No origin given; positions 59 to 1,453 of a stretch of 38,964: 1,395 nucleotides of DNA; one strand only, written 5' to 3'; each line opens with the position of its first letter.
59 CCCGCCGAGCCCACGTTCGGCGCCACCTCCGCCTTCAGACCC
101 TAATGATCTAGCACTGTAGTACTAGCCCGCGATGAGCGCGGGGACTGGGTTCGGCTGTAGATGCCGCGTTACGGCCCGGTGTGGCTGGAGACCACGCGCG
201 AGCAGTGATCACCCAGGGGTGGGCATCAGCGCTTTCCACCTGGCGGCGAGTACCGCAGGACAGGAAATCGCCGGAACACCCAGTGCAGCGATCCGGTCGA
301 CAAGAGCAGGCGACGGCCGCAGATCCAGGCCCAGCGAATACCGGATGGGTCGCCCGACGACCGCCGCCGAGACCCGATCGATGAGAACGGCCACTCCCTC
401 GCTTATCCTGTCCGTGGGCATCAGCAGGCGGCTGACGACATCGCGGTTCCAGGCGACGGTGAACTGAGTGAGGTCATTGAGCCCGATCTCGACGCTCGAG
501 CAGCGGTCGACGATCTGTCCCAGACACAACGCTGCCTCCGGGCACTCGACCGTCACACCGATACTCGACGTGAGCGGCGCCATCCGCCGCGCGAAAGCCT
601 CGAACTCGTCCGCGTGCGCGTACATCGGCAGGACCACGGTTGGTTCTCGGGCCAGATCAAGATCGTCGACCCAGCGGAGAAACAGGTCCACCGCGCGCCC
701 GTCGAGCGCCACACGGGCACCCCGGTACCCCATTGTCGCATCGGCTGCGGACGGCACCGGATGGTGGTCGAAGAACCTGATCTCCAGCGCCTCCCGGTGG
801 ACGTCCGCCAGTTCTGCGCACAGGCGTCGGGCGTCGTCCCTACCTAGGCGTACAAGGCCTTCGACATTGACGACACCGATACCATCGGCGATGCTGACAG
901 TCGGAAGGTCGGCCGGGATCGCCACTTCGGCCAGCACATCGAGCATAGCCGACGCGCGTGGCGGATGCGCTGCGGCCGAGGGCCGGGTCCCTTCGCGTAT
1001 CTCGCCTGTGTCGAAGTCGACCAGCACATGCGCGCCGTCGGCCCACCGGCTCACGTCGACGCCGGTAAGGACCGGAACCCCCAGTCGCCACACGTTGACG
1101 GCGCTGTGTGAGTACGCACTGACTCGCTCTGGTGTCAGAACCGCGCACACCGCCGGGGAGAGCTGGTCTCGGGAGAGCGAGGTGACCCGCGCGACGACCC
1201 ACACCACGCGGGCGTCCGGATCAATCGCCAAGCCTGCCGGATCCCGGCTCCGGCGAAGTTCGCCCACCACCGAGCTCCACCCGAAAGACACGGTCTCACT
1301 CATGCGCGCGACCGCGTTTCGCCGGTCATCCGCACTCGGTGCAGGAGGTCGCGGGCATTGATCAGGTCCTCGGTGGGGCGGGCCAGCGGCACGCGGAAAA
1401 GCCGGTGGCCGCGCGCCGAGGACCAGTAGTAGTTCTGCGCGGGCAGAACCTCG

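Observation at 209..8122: Eight-gene coupled operon (HIT, Gmk-like kinase, LLM, 724-aa orphan, Nudix, VioC-like, aminotransferase fold, Enzyme-I-like) that matches no pathway I know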

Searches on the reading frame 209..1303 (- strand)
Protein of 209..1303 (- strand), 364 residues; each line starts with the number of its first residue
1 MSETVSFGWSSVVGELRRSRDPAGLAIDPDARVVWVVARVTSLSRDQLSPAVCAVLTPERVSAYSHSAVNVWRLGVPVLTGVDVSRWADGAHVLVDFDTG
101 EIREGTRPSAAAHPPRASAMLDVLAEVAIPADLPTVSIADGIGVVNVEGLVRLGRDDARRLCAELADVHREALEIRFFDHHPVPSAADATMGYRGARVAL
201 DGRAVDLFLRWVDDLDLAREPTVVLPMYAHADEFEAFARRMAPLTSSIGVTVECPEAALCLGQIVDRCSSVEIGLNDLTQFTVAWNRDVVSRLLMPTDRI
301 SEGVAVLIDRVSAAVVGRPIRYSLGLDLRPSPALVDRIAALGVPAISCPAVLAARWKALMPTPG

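Call 5: search_protein_families(library=pfam, proteins=[window:209-1303:-], max_evalue=0.01)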
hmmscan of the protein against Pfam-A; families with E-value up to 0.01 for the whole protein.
window:209-1303:- (364 aa): 2 families
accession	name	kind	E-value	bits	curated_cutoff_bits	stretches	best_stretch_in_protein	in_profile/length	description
PF02896.24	PEP-utilizers_C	-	8.8e-12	45.2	22.8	1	178-358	93-286/293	PEP-utilising enzyme, PEP-binding domain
PF00391.29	PEP-utilizers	-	0.0092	16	23.1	0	37-100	8-72/72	PEP-utilising enzyme, mobile domain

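Call 6: search_protein_families(library=ncbifam, proteins=[window:209-1303:-], max_evalue=0.01)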
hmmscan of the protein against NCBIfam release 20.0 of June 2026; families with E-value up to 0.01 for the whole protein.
window:209-1303:- (364 aa): 6 families
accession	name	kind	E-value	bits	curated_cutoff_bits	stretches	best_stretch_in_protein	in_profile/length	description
NF005057.0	PRK06464.1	equivalog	3.7e-07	28.6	598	1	188-289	600-714/798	phosphoenolpyruvate synthase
NF008283.0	PRK11061.1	equivalog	4.3e-07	28.6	583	1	245-288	589-632/748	phosphoenolpyruvate--protein phosphotransferase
TIGR01418.1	PEP_synth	equivalog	1.4e-06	27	739.75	1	247-315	666-733/784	pyruvate, water dikinase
TIGR01417.1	PTS_I_fam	equivalog_domain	3.1e-06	25.9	341.7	1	247-319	424-495/565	phosphoenolpyruvate--protein phosphotransferase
NF008382.0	PRK11177.1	equivalog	3.5e-05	22.6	824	1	247-311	425-488/575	phosphoenolpyruvate-protein phosphotransferase PtsI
TIGR01828.1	pyru_phos_dikin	equivalog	7.8e-05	20.8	843.45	1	239-294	725-780/865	pyruvate, phosphate dikinase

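Call 12: search_protein_families(library=padloc, proteins=[window:209-1303:-], max_evalue=0.01)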
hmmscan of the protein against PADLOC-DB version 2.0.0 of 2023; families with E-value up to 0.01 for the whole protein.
window:209-1303:- (364 aa): 0 families

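Call 25: find_homologous_proteins(query=window:209-1303:-, max_evalue=0.001)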
Query window:209-1303:- (364 aa): 13 proteins with E <= 0.001 among 8000 candidates.
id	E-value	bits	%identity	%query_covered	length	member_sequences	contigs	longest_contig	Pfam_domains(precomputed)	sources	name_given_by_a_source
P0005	1.8e-216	736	100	93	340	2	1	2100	PF02896.25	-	-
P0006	2.9e-119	417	59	96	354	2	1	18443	PF02896.25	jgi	jgi:phosphoenolpyruvate-protein kinase (PTS system EI component)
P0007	7.2e-108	379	55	100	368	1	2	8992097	PF02896.25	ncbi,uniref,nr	ncbi:hypothetical protein GCM10023085_20880 [Actinomadura viridis]|uniref:Phosphohistidine swiveling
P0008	1.2e-107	378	55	99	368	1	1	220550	PF02896.25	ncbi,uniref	ncbi:putative PEP-binding protein [Actinomadura viridis]|uniref:putative PEP-binding protein n=1 Tax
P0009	9.8e-72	260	54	66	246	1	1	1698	PF02896.25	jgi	jgi:phosphoenolpyruvate-protein kinase (PTS system EI component)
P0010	3.9e-55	206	38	97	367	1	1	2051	PF02896.25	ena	-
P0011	3.4e-45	173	36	85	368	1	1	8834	PF02896.25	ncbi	ncbi:MAG: putative PEP-binding protein [Microthrixaceae bacterium]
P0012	3.9e-34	137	32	82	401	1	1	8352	PF02896.25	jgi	-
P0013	1.1e-6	46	26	64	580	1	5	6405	PF05524.19,PF00391.30,PF02896.25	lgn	-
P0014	7.6e-6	44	30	66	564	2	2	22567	PF05524.19,PF00391.30,PF02896.25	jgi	-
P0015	8.0e-6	44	29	78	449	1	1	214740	PF00391.30,PF02896.25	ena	-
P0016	2.0e-5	42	24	85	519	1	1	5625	PF00391.30,PF02896.25,PF01326.25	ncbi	-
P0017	4.6e-4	38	28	85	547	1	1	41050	PF05524.19,PF00391.30,PF02896.25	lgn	-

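Call 26: find_encoding_contigs(protein=P0007, flank=10000, max_places=2)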
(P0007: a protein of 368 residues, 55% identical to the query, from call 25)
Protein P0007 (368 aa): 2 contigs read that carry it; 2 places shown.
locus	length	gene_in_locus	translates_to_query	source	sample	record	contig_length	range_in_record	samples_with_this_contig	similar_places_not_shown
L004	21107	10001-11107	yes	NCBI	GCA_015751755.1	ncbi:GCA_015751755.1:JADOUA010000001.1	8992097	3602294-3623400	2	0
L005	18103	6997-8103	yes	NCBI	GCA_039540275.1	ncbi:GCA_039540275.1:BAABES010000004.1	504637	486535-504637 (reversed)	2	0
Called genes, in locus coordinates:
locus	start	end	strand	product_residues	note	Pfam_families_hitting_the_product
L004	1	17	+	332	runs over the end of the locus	PF02653:BPD_transp_2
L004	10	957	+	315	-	PF01791:DeoC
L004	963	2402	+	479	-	PF00171:Aldedh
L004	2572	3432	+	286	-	PF00171:Aldedh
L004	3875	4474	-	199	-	PF02698:DUF218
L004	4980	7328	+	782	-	-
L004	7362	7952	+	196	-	PF00293:NUDIX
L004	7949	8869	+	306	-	PF02668:TauD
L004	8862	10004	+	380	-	PF00155:Aminotran_1_2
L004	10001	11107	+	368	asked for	PF02896:PEP-utilizers_C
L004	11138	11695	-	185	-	PF00625:Guanylate_kin (weak)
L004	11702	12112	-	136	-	PF01230:HIT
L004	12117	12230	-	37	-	-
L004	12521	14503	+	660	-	PF13520:AA_permease_2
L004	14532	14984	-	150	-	PF12900:Pyridox_ox_2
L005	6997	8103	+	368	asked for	PF02896:PEP-utilizers_C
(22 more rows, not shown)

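Call 27: find_encoding_contigs(protein=P0006, flank=10000, max_places=2)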
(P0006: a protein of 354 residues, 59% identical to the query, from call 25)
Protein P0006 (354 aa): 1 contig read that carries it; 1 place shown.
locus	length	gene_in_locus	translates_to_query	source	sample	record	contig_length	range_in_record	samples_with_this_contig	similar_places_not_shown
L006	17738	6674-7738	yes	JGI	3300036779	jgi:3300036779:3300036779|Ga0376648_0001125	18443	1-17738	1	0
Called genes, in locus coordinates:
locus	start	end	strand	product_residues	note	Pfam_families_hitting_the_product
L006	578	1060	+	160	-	PF01230:HIT (weak)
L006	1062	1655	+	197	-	-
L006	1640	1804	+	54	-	-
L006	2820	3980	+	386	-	-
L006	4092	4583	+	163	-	PF00293:NUDIX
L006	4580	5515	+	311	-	PF02668:TauD (weak)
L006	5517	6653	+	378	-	PF00155:Aminotran_1_2 (weak)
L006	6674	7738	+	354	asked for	PF02896:PEP-utilizers_C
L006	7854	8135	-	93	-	-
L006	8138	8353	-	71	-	-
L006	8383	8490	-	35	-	-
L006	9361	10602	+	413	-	PF13560:HTH_31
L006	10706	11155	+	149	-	PF02441:Flavoprotein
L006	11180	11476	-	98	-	-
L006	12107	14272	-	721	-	PF19991:HMA_2 (weak), PF00122:E1-E2_ATPase, PF00702:Hydrolase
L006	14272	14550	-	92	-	PF07371:DUF1490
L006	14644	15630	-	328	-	PF01656:CbiA (weak)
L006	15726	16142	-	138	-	-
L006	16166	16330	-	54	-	PF01783:Ribosomal_L32p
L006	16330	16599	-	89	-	PF01197:Ribosomal_L31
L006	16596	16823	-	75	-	-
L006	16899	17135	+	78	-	PF00830:Ribosomal_L28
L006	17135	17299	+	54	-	PF00471:Ribosomal_L33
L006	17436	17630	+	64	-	PF01084:Ribosomal_S18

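Call 28: find_encoding_contigs(protein=P0011, flank=10000, max_places=2)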
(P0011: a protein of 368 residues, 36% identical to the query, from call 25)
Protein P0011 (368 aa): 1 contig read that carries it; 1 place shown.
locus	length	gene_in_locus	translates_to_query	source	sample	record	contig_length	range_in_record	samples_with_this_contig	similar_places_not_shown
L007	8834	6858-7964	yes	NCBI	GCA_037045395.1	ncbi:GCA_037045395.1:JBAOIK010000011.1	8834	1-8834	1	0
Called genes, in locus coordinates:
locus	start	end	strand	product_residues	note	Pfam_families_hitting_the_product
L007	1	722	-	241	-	?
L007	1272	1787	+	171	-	PF00296:Bac_luciferase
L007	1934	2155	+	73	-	-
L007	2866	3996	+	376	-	-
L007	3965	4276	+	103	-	-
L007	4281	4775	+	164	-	PF00293:NUDIX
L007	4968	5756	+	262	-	PF02668:TauD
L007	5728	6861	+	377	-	PF00155:Aminotran_1_2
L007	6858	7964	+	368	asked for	PF02896:PEP-utilizers_C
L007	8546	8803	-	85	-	-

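Call 29: find_encoding_contigs(protein=P0012, flank=10000, max_places=2)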
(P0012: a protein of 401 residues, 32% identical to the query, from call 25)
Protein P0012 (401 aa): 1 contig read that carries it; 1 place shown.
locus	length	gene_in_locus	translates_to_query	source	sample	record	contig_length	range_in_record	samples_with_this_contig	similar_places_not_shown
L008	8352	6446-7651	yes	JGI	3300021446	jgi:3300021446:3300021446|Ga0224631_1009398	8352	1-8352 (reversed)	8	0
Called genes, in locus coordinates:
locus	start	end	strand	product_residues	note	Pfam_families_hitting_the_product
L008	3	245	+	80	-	?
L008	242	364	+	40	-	-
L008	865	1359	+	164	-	PF00149:Metallophos (weak), PF12850:Metallophos_2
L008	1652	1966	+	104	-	-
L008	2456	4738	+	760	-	-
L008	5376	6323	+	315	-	PF02668:TauD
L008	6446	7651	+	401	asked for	PF02896:PEP-utilizers_C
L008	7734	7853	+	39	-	-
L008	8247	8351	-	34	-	?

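Call 48: search_solved_structures(query=window:209-1303:-, max_evalue=0.01, show_alignments=2)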
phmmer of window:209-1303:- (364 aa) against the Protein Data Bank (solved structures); distinct sequences matched with E-value up to 0.01: 11.
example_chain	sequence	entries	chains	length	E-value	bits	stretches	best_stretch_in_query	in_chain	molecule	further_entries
8a8e_A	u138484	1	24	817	7.4e-06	28.7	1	220-348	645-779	Phosphoenolpyruvate synthase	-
2kx9_A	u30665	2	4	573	0.00011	24.8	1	245-298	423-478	Phosphoenolpyruvate-protein phosphotransferase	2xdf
2hwg_A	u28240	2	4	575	0.00012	24.8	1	245-298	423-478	Phosphoenolpyruvate-protein phosphotransferase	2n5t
1l0q_A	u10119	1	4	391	0.00026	23.6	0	6-38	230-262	Surface layer protein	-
6vu0_A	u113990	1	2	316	0.00036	23.2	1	245-298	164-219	PEP-protein phosphotransferase system enzyme I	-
2l5h_A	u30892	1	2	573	0.00038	23.1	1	245-298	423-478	Phosphoenolpyruvate-protein phosphotransferase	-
1vbg_A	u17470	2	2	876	0.0016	21.1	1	238-294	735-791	pyruvate,orthophosphate dikinase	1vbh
6vbj_A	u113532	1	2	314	0.003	20.1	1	247-309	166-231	Phosphoenolpyruvate-protein phosphotransferase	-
5jvn_A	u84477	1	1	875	0.0038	19.8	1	237-295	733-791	Pyruvate, phosphate dikinase, chloroplastic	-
5jvj_A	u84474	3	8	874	0.0052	19.4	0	236-295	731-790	Pyruvate, phosphate dikinase, chloroplastic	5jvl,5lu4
6v9k_A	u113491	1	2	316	0.0066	19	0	186-287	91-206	Phosphoenolpyruvate-protein phosphotransferase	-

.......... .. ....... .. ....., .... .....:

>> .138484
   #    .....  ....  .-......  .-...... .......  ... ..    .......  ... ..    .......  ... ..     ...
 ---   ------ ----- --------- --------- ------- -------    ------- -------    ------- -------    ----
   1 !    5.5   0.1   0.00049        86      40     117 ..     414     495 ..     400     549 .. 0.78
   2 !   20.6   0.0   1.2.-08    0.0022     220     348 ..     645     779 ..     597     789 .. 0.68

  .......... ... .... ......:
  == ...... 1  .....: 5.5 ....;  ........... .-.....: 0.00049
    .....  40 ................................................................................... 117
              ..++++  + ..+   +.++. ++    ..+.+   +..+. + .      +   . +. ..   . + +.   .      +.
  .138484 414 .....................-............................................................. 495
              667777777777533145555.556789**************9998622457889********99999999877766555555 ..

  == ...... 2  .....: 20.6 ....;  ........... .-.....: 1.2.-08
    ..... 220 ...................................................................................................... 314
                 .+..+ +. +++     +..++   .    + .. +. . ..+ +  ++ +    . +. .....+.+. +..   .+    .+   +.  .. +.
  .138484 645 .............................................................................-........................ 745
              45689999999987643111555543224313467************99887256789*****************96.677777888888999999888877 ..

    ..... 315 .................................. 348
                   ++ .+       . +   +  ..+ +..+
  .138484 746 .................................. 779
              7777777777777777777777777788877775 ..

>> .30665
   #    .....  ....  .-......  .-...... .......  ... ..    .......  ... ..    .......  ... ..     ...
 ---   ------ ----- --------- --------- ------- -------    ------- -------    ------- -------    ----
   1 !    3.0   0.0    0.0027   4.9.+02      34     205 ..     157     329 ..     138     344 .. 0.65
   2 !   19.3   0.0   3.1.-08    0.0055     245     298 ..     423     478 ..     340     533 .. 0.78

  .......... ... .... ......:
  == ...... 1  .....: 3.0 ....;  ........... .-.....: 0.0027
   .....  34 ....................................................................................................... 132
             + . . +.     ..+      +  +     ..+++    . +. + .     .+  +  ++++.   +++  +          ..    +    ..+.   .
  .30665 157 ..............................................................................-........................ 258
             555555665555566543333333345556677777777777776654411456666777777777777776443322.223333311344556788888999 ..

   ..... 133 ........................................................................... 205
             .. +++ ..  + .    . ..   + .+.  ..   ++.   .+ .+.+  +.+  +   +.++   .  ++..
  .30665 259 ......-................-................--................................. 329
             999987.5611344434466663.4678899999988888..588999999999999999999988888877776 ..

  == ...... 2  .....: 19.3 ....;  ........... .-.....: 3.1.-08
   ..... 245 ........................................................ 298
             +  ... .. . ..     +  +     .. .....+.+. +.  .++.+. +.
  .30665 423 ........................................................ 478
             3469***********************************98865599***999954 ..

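Call 51: find_related_loci(query=A4, collection=genome_contigs, flank=10000)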
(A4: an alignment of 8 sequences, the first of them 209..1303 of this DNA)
Query A4 (364 aa) in genome_contigs; peptide patterns used: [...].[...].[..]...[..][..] (x = any residue, [..] = any of these).
3 stretches matched a pattern, but none encodes a relative of the query by tblastn (E <= 1e-3).

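Call 98: search_protein_families(library=padloc, proteins=[L006:9361-10602:+], max_evalue=0.001)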
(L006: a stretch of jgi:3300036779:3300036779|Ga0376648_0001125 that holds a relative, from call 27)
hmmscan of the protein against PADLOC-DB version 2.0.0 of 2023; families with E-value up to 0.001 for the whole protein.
L006:9361-10602:+ (413 aa): 3 families
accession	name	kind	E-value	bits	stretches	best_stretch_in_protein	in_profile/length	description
PDLC04142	capH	-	1.2e-07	30.8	1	10-70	8-67/103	capH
PDLC04775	PDC-M69A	-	1.4e-05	23.6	1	8-72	7-70/113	-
PDLC02926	HTH_VI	-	0.00014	20.1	1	9-69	2-61/92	-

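Call 108: search_protein_families(library=pfam, proteins=[L008:865-1359:+], max_evalue=0.001)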
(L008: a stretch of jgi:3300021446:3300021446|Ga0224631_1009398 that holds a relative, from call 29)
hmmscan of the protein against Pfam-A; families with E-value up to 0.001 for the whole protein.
L008:865-1359:+ (164 aa): 2 families
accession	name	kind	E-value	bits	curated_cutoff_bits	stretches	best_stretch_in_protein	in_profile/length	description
PF12850.12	Metallophos_2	-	2.7e-25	89.6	27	1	1-156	1-153/154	Calcineurin-like phosphoesterase superfamily domain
PF00149.33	Metallophos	-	9.6e-09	36.4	21.5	1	1-123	1-190/191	Calcineurin-like phosphoesterase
